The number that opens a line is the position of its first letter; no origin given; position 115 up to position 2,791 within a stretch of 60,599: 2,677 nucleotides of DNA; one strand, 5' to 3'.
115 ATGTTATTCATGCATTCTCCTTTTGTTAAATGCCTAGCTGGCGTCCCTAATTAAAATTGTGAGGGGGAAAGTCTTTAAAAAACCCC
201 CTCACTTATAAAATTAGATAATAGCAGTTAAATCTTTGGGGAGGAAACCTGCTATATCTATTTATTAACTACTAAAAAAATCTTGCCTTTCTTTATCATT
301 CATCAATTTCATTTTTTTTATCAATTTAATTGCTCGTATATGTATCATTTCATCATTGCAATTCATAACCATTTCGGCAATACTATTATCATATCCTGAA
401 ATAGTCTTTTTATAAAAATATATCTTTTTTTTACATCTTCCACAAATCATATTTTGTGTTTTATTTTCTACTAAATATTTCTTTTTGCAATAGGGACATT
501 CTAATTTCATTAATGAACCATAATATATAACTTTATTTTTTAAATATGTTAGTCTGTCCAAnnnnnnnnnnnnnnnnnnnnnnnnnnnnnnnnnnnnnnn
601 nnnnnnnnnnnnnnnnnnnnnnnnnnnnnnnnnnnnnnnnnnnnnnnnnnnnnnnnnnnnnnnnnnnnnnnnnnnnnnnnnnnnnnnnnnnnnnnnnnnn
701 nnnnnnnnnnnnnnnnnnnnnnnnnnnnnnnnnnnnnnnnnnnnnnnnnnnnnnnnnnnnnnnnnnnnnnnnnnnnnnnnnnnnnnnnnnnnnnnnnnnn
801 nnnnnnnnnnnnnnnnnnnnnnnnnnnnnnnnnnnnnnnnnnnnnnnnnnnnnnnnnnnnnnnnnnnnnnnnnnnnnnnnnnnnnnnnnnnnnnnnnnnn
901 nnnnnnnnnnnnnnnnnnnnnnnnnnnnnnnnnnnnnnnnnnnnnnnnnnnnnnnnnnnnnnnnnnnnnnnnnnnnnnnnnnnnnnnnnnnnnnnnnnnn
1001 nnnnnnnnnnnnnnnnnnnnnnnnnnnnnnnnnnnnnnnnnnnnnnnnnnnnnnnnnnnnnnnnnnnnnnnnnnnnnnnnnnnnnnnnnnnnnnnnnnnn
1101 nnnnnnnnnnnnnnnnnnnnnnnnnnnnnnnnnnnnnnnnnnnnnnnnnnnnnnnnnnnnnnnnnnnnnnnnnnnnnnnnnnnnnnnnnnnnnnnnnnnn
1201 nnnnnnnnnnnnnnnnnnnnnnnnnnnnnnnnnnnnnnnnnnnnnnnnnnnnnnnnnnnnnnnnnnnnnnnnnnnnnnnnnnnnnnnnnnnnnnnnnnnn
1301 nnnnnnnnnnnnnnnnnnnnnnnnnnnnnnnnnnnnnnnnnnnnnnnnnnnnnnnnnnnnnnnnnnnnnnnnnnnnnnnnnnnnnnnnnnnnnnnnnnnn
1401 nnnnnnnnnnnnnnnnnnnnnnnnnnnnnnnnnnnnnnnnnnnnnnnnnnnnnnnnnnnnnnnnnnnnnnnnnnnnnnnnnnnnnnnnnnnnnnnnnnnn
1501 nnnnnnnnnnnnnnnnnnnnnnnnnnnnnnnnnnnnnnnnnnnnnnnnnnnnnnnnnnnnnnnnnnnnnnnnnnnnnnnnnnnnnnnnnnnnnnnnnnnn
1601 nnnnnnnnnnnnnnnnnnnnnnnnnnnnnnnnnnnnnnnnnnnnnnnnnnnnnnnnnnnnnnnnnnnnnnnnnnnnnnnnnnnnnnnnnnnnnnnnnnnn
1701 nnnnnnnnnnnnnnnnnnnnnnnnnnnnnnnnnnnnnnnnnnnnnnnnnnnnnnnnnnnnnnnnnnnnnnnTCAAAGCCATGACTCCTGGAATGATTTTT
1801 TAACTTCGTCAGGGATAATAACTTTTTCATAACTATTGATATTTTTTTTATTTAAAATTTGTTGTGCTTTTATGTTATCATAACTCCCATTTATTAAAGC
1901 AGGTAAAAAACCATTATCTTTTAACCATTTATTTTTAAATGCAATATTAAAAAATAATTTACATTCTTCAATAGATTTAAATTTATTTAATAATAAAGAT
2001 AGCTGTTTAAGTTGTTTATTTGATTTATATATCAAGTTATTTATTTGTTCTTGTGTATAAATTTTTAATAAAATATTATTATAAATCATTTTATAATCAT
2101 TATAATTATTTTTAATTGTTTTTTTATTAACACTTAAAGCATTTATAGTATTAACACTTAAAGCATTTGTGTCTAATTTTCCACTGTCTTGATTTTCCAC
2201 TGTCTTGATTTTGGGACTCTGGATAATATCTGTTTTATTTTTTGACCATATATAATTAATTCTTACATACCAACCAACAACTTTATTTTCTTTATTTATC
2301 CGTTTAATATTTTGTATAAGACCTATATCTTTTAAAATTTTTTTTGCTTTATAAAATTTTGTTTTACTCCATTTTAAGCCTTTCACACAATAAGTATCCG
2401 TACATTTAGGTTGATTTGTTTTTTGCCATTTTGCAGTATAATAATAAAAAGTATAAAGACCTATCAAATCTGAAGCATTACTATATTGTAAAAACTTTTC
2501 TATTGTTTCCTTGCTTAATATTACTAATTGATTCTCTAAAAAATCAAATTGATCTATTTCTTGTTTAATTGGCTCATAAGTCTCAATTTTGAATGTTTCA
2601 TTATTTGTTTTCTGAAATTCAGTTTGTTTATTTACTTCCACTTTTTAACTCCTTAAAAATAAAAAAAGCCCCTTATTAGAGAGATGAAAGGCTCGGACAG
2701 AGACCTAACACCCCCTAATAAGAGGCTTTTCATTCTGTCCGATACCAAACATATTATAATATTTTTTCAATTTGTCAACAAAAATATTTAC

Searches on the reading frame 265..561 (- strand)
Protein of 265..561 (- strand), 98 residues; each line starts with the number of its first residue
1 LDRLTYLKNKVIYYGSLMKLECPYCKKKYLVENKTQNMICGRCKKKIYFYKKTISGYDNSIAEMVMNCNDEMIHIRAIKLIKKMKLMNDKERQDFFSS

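Call 9: search_protein_families(library=pfam, proteins=[window:265-561:-], max_evalue=0.01)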
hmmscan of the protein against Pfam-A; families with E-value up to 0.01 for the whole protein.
window:265-561:- (98 aa): 4 families
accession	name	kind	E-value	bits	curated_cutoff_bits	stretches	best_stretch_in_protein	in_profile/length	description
PF08271.17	Zn_Ribbon_TF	-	0.00076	19.4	29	1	21-43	2-25/43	TFIIB zinc-binding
PF14768.12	RPA_interact_C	-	0.0041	18.1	25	1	22-67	2-46/80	Replication protein A interacting C-terminal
PF13717.11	Zn_ribbon_4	-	0.007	16.7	30.3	0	18-46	1-34/36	zinc-ribbon domain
PF18912.6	DZR_2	-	0.0076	16.5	27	0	21-52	9-36/56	Double zinc ribbon domain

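Call 32: search_protein_families(library=phrogs, proteins=[window:265-561:-], max_evalue=0.00001)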
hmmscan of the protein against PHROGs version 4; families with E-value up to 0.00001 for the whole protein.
window:265-561:- (98 aa): 0 families

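Call 45: search_protein_families(library=ncbifam, proteins=[window:265-561:-], max_evalue=0.01)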
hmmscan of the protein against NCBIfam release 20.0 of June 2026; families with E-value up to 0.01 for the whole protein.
window:265-561:- (98 aa): 0 families

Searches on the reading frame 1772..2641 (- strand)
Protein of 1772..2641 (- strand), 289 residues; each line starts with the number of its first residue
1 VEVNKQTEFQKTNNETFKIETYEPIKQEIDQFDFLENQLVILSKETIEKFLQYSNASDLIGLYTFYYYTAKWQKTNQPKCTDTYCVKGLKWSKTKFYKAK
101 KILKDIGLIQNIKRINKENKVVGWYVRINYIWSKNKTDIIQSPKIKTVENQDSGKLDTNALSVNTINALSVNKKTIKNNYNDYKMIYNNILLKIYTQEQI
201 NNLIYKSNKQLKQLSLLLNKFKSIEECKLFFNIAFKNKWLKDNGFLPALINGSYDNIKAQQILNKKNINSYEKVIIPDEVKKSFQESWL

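Call 9: search_protein_families(library=pfam, proteins=[window:1772-2641:-], max_evalue=0.01)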
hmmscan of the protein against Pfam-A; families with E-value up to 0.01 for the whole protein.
window:1772-2641:- (289 aa): 0 families

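Call 20: find_related_loci(query=window:1772-2641:-, collection=viral_contigs, flank=3000)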
Query window:1772-2641:- (289 aa) in viral_contigs; peptide patterns used: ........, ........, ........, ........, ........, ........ (x = any residue, [..] = any of these).
121 stretches matched a pattern; 77 encode a relative of the query (tblastn E <= 1e-3); 77 distinct loci.
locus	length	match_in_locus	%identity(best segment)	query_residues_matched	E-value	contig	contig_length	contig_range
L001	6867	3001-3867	99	1-289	0e+0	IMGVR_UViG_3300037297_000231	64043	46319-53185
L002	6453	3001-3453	48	26-182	1e-41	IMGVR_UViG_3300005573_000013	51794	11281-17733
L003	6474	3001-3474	43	5-175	6e-40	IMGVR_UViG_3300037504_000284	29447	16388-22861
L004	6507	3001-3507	48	35-204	7e-40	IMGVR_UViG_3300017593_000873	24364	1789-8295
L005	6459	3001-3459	49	31-172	5e-39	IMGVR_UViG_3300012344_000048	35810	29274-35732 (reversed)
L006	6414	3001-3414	48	30-174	1e-37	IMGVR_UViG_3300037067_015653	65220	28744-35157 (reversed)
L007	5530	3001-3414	48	30-174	2e-37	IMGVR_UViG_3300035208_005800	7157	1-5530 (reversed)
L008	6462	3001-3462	46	30-172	7e-37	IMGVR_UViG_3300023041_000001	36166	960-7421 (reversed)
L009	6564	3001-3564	42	29-197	2e-36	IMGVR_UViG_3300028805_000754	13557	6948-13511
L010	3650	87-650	42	29-197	2e-36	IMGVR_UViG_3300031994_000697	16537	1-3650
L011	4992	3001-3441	47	33-174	2e-36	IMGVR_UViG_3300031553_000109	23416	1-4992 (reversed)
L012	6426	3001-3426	48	31-172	8e-36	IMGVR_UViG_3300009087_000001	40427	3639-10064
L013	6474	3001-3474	42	18-172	7e-35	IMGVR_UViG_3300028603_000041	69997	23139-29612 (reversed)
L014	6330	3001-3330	55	26-134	6e-34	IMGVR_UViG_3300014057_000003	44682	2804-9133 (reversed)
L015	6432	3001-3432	42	35-174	2e-33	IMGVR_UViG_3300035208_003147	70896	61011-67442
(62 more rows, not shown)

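Call 32: search_protein_families(library=phrogs, proteins=[window:1772-2641:-], max_evalue=0.00001)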
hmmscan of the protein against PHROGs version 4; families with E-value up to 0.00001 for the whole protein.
window:1772-2641:- (289 aa): 0 families

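Call 40: find_related_loci(query=window:1772-2641:-, collection=metagenome_contigs, flank=4000)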
Query window:1772-2641:- (289 aa) in metagenome_contigs; peptide patterns used: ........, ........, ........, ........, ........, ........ (x = any residue, [..] = any of these).
378 stretches matched a pattern; 291 encode a relative of the query (tblastn E <= 1e-3); the best 80 are kept; 80 distinct loci.
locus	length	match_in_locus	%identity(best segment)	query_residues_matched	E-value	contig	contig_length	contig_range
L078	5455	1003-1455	48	33-179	2e-44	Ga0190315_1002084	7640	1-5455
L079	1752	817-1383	44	35-216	9e-45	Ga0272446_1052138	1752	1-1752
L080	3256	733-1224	46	34-191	5e-42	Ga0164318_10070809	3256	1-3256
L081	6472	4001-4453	48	26-182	9e-42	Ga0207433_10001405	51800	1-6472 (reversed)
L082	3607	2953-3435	48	26-174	3e-41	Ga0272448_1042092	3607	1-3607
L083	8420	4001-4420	52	33-173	3e-40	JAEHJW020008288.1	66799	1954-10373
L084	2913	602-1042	48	33-174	1e-39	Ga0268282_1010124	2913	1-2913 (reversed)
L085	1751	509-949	48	33-174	5e-40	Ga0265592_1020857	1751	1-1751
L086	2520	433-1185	35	30-258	1e-39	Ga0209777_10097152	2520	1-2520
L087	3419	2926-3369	51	33-179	2e-39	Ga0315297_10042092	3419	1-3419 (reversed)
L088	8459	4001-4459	49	31-172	3e-39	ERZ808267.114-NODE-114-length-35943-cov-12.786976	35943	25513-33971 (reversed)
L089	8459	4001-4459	48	31-172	2e-38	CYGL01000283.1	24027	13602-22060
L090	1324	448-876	49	33-175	1e-39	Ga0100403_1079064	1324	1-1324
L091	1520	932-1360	49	33-175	2e-39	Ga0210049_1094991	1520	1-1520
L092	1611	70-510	48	33-174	3e-39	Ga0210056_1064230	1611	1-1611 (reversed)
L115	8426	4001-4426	48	31-172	5e-36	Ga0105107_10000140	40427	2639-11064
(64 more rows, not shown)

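Call 42: search_dna_similar(query=window:1772-2641:-, collection=phages, mode=protein, max_rows=30, max_evalue=1e-8)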
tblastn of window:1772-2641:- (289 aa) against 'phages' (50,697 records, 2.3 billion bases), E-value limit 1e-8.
No match.

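Call 43: search_dna_similar(query=window:1772-2641:-, collection=phages, mode=protein, max_rows=20, max_evalue=1)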
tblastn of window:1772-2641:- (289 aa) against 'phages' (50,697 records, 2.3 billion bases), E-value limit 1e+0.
No match.

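Call 45: search_protein_families(library=ncbifam, proteins=[window:1772-2641:-], max_evalue=0.01)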
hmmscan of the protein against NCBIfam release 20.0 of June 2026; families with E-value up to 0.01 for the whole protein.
window:1772-2641:- (289 aa): 0 families

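Call 46: search_solved_structures(query=window:1772-2641:-, max_evalue=1)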
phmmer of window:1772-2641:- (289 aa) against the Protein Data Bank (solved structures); distinct sequences matched with E-value up to 1: 0.

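Call 47: find_homologous_proteins(query=window:1772-2641:-, max_evalue=0.00001)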
Query window:1772-2641:- (289 aa): 248 proteins with E <= 0.00001 among 1161 candidates; the best 120 are listed.
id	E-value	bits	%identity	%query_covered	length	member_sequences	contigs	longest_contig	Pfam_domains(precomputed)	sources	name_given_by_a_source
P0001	2.9e-181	619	100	100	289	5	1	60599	-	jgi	jgi:hypothetical protein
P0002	3.0e-61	225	67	49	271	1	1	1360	-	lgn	-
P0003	5.7e-60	221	66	57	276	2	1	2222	-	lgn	-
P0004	5.1e-53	199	46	82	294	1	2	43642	-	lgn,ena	-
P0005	2.6e-40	157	48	51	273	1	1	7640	PF09524.16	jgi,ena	-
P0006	4.0e-39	153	54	48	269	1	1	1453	-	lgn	-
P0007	2.4e-36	144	52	48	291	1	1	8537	-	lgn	-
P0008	2.6e-36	144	49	50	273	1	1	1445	PF09524.16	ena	-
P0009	2.7e-36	144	45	53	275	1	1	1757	-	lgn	-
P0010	3.1e-36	143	53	49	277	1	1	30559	-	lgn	-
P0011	3.2e-36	143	45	65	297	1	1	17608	-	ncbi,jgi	ncbi:MAG: hypothetical protein WC389_03515 [Lutibacter sp.]|jgi:hypothetical protein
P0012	3.6e-36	143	51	49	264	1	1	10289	-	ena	-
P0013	3.9e-36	143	48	59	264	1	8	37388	-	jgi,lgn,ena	-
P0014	5.8e-36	143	50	48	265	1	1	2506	-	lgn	-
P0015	8.2e-36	142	51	48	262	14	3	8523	-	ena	-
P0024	4.7e-35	140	48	51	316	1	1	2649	-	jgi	jgi:hypothetical protein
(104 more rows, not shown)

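Call 48: find_encoding_contigs(protein=P0003, flank=3000, max_places=3)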
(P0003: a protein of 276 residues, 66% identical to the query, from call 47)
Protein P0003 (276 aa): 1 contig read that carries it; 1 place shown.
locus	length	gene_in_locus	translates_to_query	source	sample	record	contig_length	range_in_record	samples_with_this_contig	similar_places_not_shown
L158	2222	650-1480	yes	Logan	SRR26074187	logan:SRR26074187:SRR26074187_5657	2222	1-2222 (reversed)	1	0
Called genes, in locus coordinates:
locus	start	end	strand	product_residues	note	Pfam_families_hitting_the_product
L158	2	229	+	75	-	?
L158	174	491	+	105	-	-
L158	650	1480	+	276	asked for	-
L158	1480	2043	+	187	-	-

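Call 49: find_encoding_contigs(protein=P0002, flank=3000, max_places=3)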
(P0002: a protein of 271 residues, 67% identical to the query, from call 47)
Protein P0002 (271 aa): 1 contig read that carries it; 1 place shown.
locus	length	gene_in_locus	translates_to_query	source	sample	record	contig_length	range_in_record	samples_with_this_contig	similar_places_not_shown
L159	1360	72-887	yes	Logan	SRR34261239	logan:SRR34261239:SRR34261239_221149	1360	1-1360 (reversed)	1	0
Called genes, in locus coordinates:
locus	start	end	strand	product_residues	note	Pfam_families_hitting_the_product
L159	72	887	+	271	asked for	-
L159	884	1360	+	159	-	?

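Call 50: find_encoding_contigs(protein=P0004, flank=10000, max_places=3)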
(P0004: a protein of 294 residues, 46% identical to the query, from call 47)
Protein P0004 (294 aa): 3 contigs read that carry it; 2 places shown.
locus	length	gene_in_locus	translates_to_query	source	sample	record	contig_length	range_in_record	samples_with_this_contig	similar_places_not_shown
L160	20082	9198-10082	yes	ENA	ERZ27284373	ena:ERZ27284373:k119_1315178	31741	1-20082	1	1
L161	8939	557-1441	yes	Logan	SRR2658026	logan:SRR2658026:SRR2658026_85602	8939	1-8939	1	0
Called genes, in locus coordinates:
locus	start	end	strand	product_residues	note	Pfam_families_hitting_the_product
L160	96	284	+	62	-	-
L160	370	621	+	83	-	-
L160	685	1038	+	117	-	-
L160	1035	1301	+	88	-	-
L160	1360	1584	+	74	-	-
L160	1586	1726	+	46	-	-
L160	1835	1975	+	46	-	-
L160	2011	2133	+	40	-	-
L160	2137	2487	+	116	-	-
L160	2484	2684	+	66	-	-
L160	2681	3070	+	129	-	-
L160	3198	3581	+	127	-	-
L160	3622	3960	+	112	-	-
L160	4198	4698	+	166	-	-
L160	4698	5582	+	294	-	PF04404:ERF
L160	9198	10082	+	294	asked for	-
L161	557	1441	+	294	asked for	-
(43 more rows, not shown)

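Call 72: find_related_loci(query=window:1772-2641:-, collection=genome_contigs, flank=1500)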
Query window:1772-2641:- (289 aa) in genome_contigs; peptide patterns used: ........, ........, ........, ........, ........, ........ (x = any residue, [..] = any of these).
63 stretches matched a pattern; 14 encode a relative of the query (tblastn E <= 1e-3); 14 distinct loci.
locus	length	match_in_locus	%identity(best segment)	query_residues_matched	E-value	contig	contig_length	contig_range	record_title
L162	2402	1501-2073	43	31-221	5e-41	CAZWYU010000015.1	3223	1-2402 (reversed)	MAG TPA_asm: uncultured Candidatus Saccharibacteria bacterium isolate SRP067234_co1_81 genome assembly, contig: k99_9733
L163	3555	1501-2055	45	28-216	1e-40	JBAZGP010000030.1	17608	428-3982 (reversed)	MAG: Lutibacter sp. isolate SO_2017_LW3_49 NODE_8700_length_17608_cov_1.641554_LW162_2017, whole genome shotgun sequence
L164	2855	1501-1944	45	22-173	1e-36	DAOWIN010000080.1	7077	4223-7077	MAG TPA_asm: Candidatus Omnitrophota bacterium isolate CSMAG_2044 CSMAG_2044_k141_4713572_length_7077_cov_9.0000, whole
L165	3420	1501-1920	48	33-172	9e-35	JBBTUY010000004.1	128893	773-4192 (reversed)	MAG: Patescibacteria group bacterium isolate H41-bin010_1 H41_bin010_1_000000000004, whole genome shotgun sequence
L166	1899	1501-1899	46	31-171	2e-34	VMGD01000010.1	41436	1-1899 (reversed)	MAG: Microgenomates group bacterium Gr01-1014_7 G01um10147_scaffold_261, whole genome shotgun sequence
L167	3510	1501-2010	39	26-174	8e-34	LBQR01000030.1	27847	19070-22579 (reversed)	MAG: Candidatus Moranbacteria bacterium GW2011_GWF2_35_54 UR83_C0030, whole genome shotgun sequence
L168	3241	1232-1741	39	26-174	8e-34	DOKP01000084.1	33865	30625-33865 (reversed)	MAG TPA_asm: Candidatus Moraniibacteriota bacterium isolate UBA9337 contig_315, whole genome shotgun sequence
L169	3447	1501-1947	44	35-172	5e-33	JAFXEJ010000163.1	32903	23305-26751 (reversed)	MAG: Ruminococcus sp. isolate RGIG6339 Sheep_Rectum-4__c907853, whole genome shotgun sequence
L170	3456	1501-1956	41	33-166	1e-32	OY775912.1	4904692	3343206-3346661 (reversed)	MAG: Anaerohalosphaeraceae bacterium isolate 978f9c3d-91dc-4e11-95ec-8fa255ba7f00 genome assembly, chromosome: 1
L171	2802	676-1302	34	32-243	7e-29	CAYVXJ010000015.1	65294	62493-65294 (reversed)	MAG TPA_asm: uncultured Candidatus Cloacimonadota bacterium isolate binchicken_co20_136 genome assembly, contig: NODE_11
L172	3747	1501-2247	30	38-284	6e-27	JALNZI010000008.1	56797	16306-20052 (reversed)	MAG: Candidatus Omnitrophota bacterium isolate SO_2017_LW1 bin 10 NODE_282_length_56797_cov_2.304906_LW64-88_2017, whole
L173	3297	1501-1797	51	38-135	2e-26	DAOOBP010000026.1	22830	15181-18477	MAG TPA_asm: Salinivirgaceae bacterium isolate AMR_MDS_4041 NODE_2960_length_22830_cov_9.803996, whole genome shotgun se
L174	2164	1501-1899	38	35-169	2e-21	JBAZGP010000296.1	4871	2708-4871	MAG: Lutibacter sp. isolate SO_2017_LW3_49 NODE_65474_length_4871_cov_0.778668_LW162_2017, whole genome shotgun sequence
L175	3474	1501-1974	32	35-189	1e-20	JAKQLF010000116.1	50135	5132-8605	MAG: Bacteroidota bacterium isolate USDV_maxbin.163 k141_1134593, whole genome shotgun sequence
